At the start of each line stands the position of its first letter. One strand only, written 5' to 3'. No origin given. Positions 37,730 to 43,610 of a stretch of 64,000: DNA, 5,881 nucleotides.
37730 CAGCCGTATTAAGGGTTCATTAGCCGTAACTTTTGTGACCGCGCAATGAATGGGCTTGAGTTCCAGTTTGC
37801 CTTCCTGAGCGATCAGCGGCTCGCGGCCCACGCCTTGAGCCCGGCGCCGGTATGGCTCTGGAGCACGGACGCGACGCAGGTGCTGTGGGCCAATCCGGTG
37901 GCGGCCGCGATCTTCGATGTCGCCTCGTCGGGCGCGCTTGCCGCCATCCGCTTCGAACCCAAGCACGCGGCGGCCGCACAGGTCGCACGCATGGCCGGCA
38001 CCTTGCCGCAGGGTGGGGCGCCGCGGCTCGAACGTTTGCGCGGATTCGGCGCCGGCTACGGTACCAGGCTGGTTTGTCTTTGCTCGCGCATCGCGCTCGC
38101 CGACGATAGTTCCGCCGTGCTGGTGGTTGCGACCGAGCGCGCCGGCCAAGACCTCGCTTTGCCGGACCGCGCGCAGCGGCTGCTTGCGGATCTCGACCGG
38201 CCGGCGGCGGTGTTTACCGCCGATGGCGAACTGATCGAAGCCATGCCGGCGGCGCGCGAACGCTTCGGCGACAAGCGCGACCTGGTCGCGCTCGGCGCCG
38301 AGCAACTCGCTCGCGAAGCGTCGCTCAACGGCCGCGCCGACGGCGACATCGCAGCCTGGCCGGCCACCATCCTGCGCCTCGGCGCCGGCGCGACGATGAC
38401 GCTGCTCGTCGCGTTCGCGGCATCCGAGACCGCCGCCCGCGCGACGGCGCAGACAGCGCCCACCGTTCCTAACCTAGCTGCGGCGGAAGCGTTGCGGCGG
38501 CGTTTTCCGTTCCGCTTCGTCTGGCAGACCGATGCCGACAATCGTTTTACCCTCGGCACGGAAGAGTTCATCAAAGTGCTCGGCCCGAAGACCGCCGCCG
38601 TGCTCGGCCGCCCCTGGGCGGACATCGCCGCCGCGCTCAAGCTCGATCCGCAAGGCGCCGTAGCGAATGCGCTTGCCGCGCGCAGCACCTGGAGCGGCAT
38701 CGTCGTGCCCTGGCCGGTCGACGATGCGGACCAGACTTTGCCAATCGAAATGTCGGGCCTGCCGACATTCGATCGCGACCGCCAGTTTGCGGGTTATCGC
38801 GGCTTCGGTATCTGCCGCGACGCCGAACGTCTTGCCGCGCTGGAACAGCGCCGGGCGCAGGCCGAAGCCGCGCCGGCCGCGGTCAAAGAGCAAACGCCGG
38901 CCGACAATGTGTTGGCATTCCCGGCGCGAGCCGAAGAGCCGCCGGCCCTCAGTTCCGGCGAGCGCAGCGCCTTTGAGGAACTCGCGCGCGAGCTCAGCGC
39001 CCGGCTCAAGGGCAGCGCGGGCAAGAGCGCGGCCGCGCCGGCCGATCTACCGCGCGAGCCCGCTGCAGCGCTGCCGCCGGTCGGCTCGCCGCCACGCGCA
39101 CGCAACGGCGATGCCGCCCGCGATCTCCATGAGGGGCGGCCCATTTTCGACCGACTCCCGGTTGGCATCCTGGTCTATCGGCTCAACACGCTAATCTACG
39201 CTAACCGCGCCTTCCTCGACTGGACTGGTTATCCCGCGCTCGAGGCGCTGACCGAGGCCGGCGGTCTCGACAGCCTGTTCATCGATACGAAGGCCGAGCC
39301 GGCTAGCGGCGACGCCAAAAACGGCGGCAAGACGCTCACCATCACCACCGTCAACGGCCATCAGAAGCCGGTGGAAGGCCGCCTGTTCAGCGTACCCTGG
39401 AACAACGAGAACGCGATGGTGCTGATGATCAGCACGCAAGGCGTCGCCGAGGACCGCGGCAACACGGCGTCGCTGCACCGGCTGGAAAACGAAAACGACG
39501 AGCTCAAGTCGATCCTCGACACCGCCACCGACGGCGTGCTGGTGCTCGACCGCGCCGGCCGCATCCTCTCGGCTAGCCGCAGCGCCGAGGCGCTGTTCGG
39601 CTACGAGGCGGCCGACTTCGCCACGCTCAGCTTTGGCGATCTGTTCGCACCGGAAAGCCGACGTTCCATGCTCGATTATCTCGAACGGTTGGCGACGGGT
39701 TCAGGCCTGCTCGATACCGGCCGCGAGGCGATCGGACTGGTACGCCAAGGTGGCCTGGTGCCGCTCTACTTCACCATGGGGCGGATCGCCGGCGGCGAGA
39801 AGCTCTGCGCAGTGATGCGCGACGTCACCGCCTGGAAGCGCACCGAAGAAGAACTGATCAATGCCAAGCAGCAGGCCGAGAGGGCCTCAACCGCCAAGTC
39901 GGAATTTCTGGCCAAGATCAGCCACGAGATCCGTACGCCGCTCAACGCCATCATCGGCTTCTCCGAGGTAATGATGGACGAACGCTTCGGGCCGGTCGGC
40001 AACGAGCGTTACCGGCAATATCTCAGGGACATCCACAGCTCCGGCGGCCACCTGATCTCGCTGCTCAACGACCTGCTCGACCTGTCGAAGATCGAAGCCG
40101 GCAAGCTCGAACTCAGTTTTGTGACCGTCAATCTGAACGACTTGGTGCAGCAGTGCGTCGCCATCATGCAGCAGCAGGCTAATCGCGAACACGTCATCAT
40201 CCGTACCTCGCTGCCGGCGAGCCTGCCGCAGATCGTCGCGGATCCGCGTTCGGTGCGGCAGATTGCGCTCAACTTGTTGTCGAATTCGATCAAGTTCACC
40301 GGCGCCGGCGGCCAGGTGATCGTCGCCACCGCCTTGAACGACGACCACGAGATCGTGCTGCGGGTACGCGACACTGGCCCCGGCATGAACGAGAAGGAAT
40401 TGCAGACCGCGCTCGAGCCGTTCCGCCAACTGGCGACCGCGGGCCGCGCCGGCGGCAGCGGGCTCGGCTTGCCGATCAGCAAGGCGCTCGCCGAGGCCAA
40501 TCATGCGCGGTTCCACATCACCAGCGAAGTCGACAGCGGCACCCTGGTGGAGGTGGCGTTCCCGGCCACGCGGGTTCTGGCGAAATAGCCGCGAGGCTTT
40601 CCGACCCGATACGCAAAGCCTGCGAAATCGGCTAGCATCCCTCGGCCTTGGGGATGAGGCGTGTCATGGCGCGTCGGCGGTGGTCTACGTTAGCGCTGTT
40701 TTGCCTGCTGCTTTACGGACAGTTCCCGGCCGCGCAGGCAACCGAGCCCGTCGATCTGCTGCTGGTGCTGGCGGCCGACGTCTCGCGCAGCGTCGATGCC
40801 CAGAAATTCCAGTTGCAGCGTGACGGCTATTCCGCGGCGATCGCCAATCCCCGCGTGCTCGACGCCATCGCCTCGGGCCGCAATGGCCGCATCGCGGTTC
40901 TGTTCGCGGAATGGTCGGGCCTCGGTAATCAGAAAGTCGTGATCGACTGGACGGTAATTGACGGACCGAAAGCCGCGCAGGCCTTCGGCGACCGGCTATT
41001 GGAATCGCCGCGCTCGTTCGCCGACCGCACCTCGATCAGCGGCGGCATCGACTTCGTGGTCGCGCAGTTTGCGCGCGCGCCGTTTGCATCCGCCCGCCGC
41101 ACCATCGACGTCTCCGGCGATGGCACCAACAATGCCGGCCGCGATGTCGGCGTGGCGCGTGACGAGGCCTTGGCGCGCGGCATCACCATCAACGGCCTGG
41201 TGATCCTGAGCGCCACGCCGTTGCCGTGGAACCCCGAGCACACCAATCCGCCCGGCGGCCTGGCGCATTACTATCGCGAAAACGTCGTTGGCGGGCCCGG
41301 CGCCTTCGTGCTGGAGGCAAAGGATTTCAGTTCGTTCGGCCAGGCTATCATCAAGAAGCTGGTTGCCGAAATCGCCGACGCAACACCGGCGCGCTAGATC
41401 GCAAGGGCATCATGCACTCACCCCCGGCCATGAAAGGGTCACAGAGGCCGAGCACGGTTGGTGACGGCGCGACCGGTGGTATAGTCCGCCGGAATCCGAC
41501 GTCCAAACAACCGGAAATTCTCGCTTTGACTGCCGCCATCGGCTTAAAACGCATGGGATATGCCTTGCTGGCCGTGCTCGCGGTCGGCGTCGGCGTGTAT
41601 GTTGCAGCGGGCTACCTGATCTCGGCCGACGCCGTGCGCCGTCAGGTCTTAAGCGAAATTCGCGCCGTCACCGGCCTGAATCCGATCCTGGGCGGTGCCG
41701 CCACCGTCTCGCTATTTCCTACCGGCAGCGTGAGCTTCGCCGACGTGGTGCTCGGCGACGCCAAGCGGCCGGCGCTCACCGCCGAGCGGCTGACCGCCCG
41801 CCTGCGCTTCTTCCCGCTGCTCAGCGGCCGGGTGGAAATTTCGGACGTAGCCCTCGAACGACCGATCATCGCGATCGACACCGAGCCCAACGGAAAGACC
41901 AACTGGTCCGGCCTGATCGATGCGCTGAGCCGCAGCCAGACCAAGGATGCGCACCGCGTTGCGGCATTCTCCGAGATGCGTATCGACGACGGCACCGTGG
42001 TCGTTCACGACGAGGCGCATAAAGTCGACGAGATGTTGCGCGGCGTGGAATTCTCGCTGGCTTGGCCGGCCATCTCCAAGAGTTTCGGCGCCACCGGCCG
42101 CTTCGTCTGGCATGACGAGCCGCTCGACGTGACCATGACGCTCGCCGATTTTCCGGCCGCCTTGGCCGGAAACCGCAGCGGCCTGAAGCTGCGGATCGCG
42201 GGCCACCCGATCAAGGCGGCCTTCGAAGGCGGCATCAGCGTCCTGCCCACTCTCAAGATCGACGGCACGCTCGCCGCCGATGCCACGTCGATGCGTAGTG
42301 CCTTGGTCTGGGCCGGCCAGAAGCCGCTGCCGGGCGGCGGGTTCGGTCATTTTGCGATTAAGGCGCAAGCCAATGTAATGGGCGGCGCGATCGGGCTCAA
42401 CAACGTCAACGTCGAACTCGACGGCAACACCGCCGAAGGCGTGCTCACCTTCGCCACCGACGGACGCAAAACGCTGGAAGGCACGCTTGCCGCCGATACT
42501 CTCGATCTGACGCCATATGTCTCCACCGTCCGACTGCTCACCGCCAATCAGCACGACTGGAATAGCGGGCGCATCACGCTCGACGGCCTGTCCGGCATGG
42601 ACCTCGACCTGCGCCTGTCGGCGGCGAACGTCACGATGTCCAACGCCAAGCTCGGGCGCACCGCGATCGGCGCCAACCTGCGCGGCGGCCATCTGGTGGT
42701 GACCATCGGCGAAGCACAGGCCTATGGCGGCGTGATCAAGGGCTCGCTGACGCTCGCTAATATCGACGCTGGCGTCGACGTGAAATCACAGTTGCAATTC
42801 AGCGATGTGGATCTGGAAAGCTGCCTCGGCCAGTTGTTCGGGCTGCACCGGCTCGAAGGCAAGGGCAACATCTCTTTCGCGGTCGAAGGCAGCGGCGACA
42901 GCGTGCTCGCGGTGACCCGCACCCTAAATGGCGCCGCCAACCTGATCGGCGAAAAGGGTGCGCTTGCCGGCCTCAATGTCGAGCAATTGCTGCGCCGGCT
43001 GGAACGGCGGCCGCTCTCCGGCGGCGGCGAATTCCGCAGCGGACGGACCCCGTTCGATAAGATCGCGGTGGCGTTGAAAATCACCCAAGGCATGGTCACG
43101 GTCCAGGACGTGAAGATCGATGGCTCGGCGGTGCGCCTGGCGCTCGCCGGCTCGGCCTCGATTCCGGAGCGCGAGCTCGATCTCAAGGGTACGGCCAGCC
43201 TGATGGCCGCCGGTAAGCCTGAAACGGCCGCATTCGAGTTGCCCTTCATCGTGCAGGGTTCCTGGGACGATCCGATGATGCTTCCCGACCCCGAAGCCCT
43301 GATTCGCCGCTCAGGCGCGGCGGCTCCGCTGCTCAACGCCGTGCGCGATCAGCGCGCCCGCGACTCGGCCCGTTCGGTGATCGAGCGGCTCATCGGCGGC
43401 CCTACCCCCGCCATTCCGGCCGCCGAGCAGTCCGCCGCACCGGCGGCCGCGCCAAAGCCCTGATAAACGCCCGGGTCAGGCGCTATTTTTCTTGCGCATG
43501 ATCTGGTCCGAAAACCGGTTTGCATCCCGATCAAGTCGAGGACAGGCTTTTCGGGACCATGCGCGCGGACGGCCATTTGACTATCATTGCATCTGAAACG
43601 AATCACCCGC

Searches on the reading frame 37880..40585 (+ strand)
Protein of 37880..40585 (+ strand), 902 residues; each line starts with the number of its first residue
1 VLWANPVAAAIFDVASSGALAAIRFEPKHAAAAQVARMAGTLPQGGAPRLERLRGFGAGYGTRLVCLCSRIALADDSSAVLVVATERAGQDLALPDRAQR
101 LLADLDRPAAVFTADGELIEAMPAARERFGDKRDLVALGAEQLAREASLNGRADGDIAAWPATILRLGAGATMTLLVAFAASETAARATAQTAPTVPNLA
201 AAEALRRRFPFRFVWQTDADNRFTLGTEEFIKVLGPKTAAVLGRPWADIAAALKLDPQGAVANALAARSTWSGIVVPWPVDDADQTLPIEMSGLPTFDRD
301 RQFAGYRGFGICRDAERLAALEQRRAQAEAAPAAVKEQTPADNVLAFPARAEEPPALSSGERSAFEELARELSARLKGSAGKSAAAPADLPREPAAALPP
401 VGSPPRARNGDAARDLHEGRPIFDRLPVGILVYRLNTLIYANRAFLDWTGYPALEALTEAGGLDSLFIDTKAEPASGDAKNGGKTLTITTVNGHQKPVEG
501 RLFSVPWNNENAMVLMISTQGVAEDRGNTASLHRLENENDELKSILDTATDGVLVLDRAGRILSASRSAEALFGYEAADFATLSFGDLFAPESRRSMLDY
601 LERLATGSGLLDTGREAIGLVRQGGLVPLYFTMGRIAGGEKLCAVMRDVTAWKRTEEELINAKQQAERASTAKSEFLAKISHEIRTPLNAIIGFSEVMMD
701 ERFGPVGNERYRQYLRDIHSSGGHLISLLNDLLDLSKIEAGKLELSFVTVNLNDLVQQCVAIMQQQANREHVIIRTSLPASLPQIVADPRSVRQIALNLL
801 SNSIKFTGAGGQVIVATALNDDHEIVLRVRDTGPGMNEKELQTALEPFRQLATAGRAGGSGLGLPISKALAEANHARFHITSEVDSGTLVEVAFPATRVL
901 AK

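Call 65: search_protein_families(library=pfam, proteins=[window:37880-40585:+], max_evalue=0.00001)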
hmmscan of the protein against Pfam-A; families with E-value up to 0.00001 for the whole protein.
window:37880-40585:+ (902 aa): 6 families
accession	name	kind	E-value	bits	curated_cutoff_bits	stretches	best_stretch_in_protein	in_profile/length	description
PF00512.31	HisKA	-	1.5e-21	76.6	26.9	1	672-741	1-66/66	His Kinase A (phospho-acceptor) domain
PF02518.31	HATPase_c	-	2.1e-21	76.9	26.4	1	788-897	2-110/111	Histidine kinase-, DNA gyrase B-, and HSP90-like ATPase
PF13188.13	PAS_8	-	4.6e-16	58.5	21.8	1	542-589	3-47/65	PAS domain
PF13426.13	PAS_9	-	1.8e-13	51.1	27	1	551-651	2-103/103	PAS domain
PF00989.32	PAS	-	6.5e-13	49.1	22.6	1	541-634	2-94/113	PAS fold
PF08448.16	PAS_4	-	2.5e-11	44.2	23.1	1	546-651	1-107/110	PAS fold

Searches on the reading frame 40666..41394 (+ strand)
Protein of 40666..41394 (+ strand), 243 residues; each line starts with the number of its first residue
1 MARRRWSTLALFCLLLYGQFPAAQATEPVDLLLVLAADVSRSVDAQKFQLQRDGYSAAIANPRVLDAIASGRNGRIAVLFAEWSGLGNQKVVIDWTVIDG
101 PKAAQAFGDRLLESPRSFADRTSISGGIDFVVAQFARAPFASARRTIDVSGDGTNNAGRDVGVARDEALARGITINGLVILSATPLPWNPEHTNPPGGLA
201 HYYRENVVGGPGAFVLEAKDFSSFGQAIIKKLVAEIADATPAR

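Call 65: search_protein_families(library=pfam, proteins=[window:40666-41394:+], max_evalue=0.00001)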
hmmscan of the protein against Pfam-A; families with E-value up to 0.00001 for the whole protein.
window:40666-41394:+ (243 aa): 1 family
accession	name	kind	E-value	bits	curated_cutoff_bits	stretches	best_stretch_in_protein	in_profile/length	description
PF06707.17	DUF1194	-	7.4e-69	231.5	27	1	29-238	2-204/206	Protein of unknown function (DUF1194)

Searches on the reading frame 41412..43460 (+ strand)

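Call 65: search_protein_families(library=pfam, proteins=[window:41412-43460:+], max_evalue=0.00001)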
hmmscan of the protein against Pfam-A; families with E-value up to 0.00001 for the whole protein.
window:41412-43460:+ (683 aa): 3 families
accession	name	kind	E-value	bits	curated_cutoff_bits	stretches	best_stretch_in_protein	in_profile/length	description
PF05170.20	AsmA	-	2.5e-30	106.3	29.8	2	379-567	422-607/607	AsmA family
PF05359.17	DUF748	-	6.5e-11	41.5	50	1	52-217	18-185/1037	Domain of Unknown Function (DUF748)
PF13116.12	YhdP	-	3.5e-09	35.6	46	0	332-593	911-1168/1224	YhdP protein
